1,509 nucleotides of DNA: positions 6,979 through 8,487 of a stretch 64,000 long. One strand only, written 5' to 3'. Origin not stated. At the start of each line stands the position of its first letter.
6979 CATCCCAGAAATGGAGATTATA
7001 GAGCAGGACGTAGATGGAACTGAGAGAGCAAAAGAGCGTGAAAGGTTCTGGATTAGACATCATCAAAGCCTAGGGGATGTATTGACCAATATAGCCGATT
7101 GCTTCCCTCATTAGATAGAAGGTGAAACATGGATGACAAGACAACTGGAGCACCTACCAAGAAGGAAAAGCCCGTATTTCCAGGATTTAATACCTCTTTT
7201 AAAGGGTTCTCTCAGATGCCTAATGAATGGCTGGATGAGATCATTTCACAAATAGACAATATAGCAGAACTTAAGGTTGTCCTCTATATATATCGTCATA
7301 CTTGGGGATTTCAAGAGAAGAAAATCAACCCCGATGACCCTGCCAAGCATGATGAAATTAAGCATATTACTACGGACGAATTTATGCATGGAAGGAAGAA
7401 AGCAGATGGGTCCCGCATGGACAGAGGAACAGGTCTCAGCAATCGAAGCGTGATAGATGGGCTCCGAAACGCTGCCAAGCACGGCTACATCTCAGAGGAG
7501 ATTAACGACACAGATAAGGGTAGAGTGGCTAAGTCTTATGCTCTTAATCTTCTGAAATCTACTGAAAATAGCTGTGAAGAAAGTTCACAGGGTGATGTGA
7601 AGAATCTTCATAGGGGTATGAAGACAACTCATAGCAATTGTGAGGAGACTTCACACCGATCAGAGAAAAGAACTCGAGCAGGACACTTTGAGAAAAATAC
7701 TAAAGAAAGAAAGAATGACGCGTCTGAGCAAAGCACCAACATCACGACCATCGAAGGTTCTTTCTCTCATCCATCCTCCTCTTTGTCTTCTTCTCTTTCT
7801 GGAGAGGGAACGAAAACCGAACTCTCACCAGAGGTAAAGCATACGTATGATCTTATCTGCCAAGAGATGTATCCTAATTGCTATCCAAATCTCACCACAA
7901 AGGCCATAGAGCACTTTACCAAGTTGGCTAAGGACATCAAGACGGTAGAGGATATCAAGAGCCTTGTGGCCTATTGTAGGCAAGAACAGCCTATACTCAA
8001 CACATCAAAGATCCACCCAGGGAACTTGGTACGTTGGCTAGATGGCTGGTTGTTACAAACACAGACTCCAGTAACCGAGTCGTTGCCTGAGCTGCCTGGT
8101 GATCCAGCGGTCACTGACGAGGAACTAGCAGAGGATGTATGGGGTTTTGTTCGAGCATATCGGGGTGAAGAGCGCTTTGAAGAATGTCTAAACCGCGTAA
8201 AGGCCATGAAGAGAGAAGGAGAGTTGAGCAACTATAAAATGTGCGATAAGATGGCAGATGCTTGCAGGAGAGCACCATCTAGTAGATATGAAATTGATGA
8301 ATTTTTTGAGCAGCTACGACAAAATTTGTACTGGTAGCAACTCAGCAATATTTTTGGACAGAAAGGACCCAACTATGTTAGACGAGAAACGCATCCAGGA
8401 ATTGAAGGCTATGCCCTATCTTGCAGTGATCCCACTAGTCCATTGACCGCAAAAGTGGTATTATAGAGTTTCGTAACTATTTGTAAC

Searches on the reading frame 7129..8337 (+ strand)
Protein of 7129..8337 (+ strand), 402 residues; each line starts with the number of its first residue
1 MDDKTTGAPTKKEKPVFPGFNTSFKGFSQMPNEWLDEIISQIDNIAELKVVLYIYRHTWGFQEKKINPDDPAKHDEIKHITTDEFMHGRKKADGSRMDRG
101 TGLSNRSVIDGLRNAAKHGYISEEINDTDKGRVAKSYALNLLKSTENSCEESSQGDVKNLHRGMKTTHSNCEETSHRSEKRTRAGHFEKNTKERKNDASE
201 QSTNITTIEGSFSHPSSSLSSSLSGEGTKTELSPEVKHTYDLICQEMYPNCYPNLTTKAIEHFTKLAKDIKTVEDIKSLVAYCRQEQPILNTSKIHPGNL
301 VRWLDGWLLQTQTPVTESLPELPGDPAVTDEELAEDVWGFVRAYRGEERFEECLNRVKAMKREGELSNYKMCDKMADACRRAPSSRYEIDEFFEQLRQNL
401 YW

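Call 81: search_protein_families(library=phrogs, proteins=[window:7129-8337:+], max_evalue=0.001)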
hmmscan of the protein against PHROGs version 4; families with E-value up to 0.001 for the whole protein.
window:7129-8337:+ (402 aa): 2 families
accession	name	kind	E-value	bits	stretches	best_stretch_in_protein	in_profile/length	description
phrog_678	-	DNA, RNA and nucleotide metabolism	2.4e-10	41.5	1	25-268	30-255/346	replication initiation O-like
phrog_345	-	DNA, RNA and nucleotide metabolism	2.7e-05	25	1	96-283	72-253/297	replication initiation O-like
